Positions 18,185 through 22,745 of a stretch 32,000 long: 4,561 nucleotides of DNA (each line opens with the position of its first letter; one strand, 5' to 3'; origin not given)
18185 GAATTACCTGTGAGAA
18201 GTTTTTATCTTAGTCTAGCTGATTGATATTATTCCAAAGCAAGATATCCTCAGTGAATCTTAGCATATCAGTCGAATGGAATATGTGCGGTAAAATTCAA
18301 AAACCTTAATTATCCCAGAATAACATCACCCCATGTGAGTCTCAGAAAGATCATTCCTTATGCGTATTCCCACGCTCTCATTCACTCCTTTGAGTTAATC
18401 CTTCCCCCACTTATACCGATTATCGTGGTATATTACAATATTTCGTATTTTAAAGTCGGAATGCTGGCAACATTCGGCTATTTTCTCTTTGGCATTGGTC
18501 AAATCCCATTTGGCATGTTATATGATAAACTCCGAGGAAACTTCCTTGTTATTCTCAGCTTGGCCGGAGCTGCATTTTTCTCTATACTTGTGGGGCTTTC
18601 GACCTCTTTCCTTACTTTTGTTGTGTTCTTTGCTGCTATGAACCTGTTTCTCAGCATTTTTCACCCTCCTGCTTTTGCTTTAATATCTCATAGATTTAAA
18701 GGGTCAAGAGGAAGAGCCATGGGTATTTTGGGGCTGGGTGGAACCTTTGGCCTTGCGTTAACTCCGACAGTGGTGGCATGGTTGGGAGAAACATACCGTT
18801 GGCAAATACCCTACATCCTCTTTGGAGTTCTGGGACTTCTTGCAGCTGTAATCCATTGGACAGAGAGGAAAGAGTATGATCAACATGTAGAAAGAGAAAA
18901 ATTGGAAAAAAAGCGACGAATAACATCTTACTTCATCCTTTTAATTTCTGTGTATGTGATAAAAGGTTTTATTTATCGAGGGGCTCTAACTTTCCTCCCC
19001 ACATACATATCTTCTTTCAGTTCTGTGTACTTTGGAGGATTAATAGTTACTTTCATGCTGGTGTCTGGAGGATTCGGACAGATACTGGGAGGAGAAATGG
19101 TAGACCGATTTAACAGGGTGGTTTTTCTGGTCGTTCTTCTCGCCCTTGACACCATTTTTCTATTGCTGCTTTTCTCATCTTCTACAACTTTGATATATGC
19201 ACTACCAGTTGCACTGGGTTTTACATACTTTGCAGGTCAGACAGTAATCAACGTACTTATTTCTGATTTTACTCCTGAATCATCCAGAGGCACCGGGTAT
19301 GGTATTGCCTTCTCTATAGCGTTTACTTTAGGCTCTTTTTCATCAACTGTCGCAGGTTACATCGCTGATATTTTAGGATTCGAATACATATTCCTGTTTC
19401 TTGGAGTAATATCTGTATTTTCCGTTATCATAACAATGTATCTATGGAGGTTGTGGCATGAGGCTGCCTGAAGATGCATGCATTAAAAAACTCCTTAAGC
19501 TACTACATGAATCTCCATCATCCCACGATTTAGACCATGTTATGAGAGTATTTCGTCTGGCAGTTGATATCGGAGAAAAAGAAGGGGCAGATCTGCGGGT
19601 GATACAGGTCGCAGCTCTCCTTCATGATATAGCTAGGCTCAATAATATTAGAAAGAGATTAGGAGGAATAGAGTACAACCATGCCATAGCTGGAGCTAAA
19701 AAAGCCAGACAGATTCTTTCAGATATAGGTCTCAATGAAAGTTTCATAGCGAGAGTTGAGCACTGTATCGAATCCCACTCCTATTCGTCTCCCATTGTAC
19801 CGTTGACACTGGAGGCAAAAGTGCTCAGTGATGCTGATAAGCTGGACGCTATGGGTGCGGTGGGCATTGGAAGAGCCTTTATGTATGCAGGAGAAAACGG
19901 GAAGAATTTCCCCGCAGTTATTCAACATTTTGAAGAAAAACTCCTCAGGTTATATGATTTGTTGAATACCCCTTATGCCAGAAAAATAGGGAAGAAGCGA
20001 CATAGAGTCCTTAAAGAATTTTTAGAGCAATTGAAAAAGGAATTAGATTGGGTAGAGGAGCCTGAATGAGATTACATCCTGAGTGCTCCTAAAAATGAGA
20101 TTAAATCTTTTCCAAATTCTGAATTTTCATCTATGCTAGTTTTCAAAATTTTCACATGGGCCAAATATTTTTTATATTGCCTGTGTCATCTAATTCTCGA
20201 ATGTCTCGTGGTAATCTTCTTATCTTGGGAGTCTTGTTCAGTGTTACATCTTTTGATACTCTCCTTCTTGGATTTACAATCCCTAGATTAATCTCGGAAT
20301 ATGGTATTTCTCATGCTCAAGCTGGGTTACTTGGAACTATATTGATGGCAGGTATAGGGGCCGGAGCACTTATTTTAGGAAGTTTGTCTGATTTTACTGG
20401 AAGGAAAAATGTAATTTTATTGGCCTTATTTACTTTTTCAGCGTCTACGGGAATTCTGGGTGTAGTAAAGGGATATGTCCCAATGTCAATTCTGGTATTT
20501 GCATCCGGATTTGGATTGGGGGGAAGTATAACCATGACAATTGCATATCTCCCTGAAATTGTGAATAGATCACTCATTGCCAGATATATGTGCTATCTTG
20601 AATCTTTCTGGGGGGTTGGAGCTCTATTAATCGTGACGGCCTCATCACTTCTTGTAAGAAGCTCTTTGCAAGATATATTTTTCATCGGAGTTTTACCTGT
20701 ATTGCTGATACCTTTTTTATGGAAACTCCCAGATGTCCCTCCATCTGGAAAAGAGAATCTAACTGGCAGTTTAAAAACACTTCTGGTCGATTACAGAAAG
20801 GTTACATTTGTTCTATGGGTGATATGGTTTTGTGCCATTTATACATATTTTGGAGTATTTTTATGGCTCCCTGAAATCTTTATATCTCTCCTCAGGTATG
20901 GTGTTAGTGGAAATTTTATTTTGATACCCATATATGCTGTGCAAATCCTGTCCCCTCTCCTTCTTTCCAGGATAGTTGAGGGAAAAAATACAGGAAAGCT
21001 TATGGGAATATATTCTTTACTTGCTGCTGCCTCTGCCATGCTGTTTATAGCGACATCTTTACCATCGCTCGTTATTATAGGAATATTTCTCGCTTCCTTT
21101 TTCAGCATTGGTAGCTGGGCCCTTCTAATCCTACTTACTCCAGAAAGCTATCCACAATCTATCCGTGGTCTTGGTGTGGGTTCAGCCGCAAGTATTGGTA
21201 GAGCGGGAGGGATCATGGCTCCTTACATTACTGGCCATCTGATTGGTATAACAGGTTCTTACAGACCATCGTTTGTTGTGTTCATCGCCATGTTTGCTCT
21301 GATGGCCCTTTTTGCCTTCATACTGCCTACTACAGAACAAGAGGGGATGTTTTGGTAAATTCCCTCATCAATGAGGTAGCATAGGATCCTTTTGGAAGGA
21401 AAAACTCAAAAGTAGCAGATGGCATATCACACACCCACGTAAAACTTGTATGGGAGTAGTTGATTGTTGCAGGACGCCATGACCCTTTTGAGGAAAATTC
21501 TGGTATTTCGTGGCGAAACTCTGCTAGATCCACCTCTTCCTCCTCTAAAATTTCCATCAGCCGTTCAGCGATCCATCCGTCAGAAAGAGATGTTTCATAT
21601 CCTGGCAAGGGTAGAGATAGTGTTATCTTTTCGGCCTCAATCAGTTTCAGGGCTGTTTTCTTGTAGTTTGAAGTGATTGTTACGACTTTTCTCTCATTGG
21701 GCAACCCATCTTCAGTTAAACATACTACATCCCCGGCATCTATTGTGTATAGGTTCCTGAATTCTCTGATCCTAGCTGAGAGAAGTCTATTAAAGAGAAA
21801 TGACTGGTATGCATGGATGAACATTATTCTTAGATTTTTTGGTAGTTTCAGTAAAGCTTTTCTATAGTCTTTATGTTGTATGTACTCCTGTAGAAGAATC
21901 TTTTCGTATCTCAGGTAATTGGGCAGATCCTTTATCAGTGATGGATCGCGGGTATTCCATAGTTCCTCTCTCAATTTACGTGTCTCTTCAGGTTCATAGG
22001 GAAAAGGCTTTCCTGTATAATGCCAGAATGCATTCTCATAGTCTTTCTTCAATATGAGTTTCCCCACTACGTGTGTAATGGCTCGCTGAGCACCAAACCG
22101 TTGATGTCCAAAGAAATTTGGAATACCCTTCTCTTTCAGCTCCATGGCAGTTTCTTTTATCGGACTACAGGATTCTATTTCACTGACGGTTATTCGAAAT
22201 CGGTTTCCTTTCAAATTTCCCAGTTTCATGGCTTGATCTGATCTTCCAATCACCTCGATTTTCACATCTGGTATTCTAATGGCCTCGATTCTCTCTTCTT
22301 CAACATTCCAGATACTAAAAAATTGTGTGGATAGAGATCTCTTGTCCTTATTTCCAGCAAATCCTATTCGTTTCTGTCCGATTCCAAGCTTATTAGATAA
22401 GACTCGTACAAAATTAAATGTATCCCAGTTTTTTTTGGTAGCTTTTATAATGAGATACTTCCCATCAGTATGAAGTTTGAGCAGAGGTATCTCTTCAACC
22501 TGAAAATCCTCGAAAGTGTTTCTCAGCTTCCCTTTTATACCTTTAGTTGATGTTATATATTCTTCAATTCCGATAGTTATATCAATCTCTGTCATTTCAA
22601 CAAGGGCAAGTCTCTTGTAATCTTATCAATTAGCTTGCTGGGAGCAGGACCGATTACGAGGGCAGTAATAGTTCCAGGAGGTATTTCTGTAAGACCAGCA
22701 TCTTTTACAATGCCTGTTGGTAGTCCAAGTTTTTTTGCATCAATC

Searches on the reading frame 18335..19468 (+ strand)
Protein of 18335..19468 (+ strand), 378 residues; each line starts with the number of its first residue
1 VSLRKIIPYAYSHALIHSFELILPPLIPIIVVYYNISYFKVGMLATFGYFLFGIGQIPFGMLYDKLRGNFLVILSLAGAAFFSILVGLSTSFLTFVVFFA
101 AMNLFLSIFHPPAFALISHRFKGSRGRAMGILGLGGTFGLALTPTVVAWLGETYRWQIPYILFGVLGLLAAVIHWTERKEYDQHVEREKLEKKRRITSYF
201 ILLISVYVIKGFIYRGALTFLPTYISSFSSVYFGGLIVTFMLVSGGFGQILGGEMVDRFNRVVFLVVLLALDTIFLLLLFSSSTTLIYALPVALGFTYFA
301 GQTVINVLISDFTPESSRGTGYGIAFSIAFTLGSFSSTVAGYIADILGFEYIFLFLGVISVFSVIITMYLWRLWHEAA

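Call 42: search_protein_families(library=pfam, proteins=[window:18335-19468:+], max_evalue=0.0001)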
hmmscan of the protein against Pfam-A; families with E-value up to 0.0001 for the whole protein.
window:18335-19468:+ (378 aa): 1 family
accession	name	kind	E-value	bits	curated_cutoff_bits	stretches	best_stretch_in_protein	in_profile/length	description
PF07690.21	MFS_1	-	8.9e-46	156.8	33.4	2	21-228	13-232/347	Major Facilitator Superfamily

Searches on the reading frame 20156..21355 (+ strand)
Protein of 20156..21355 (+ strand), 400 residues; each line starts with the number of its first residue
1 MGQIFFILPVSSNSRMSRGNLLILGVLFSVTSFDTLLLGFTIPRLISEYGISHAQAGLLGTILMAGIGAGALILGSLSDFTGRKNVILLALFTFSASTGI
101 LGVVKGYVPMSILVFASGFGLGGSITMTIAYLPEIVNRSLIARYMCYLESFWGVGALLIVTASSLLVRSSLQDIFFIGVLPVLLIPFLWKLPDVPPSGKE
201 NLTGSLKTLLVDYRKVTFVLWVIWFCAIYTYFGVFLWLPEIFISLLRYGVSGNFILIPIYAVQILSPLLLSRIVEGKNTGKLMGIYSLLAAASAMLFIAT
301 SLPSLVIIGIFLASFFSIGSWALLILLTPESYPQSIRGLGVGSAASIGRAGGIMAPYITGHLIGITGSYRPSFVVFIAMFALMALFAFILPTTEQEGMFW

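Call 42: search_protein_families(library=pfam, proteins=[window:20156-21355:+], max_evalue=0.0001)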
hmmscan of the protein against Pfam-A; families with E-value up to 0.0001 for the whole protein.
window:20156-21355:+ (400 aa): 2 families
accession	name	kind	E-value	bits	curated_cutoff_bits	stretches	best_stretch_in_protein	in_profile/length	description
PF07690.21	MFS_1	-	7.4e-30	104.5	33.4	2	26-296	3-285/347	Major Facilitator Superfamily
PF00083.30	Sugar_tr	-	6.9e-08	32.2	22.3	1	52-195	44-195/452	Sugar (and other) transporter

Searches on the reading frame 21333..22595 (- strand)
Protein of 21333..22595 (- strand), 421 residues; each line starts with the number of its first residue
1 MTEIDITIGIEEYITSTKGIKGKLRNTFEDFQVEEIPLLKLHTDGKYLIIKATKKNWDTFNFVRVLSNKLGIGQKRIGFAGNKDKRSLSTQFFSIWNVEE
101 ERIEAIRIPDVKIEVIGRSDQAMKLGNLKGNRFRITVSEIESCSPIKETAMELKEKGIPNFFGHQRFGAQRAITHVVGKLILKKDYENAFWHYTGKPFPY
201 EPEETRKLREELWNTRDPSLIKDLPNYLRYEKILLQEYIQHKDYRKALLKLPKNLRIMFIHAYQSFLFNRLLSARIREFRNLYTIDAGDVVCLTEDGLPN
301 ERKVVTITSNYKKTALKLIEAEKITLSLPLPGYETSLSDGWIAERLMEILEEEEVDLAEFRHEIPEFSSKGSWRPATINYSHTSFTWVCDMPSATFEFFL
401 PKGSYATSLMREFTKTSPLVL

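Call 53: find_homologous_proteins(query=window:21333-22595:-, max_evalue=1e-20)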
Query window:21333-22595:- (421 aa): 1622 proteins with E <= 1e-20 among 6502 candidates; the best 120 are listed.
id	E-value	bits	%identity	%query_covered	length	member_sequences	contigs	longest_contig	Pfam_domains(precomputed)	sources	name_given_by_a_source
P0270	1.1e-282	955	100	100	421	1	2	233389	PF01142.24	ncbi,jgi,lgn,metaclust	jgi:tRNA pseudouridine13 synthase|metaclust:\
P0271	7.3e-144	498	53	99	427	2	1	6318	PF01142.24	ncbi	-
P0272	1.5e-143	497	55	99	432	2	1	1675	PF01142.24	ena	-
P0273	8.6e-141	488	54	98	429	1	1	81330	PF01142.24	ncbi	-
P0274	4.6e-129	449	51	99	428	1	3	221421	PF01142.24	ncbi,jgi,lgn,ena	-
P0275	2.3e-128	447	50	99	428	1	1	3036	PF01142.24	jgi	jgi:tRNA pseudouridine13 synthase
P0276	6.0e-127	442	51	99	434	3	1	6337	PF01142.24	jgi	-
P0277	1.0e-126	441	51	98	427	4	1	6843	PF01142.24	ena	-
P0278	5.6e-125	436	51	99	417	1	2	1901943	PF01142.24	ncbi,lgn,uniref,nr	ncbi:tRNA pseudouridine(13) synthase TruD [Archaeoglobus veneficus]|uniref:Probable tRNA pseudouridi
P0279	7.8e-125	435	51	98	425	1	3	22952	PF01142.24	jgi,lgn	jgi:tRNA pseudouridine13 synthase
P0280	3.8e-124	433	51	98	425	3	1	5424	PF01142.24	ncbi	-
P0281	6.5e-124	432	50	100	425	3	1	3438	PF01142.24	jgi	-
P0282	1.8e-123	431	51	100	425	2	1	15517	PF01142.24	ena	-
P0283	2.0e-123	431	51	100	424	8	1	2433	PF01142.24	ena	-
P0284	2.7e-123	430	50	98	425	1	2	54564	PF01142.24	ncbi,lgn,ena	-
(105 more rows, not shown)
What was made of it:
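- Closest known: PSTK-aSelB fusion proteins of Bathyarchaeota and 'one Archaeoglobus species'. Same: The lineage matches: the window's housekeeping TruD is Archaeoglobi-like (call 53).
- Tried and rejected: Placement in Archaeoglobi rests on TruD homologues (call 53).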
